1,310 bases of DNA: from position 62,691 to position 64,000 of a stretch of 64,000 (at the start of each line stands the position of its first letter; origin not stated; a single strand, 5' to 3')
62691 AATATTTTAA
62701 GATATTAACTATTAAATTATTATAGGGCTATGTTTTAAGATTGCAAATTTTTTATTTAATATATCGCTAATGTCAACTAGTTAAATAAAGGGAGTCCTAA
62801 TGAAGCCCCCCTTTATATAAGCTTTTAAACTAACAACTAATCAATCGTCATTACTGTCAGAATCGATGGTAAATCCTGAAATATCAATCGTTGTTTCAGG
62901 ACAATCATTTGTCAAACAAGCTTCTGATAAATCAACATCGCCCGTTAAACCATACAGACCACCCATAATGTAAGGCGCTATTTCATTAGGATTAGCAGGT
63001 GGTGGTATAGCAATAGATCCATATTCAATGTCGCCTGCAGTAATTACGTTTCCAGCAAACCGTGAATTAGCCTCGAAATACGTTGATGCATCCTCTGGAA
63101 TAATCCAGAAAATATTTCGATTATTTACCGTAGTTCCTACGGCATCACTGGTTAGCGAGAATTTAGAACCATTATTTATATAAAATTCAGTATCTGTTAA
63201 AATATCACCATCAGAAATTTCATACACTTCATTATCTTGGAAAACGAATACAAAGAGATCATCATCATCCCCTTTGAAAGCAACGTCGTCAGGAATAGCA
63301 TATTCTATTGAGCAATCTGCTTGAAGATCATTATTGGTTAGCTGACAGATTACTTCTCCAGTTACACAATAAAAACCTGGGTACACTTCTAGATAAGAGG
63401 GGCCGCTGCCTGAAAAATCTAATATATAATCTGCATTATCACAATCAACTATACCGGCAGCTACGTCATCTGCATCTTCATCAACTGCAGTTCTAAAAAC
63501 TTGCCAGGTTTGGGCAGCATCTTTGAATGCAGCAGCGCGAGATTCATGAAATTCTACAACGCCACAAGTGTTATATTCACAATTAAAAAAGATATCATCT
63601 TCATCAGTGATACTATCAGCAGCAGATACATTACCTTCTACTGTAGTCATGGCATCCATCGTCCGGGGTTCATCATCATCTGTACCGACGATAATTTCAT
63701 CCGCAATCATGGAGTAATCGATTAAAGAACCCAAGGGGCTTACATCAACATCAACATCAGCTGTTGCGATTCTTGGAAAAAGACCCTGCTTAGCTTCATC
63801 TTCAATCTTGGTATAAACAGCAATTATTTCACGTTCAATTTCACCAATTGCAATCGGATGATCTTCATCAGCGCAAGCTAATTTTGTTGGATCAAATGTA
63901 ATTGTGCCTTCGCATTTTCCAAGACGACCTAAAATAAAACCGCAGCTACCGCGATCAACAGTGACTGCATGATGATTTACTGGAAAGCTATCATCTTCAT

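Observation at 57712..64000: Array of at least four paralogous secreted two-module proteins (Ig-like + DUF3494/ice-binding-like) with an embedded acidic beta-barrel OMP gene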

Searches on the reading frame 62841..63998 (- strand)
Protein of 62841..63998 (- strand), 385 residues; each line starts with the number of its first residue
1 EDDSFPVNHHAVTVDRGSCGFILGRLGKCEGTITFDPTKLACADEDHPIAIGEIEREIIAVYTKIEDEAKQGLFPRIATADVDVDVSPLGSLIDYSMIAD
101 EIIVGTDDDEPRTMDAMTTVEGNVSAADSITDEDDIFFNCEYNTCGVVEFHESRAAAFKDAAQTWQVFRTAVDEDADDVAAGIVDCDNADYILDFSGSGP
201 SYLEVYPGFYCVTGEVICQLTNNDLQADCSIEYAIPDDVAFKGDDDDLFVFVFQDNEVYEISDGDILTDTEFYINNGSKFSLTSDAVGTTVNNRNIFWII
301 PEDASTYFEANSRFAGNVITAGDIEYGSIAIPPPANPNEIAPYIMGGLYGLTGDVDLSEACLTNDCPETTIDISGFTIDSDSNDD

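Call 6: search_protein_families(library=pfam, max_evalue=1, proteins=[window:62841-63998:-])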
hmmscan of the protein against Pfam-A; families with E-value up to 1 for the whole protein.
window:62841-63998:- (385 aa): 1 family
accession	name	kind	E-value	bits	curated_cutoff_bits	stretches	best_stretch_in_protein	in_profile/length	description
PF11999.13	Ice_binding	-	7.2e-05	23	28.7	1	277-360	141-205/208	Ice-binding-like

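Call 7: search_protein_families(library=ncbifam, max_evalue=1, proteins=[window:62841-63998:-])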
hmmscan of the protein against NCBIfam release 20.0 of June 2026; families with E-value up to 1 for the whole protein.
window:62841-63998:- (385 aa): 1 family
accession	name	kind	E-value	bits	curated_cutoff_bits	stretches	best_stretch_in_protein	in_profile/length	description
NF045625.1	IBP_CFB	equivalog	0.034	13.5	400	1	233-325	180-250/275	ice-binding protein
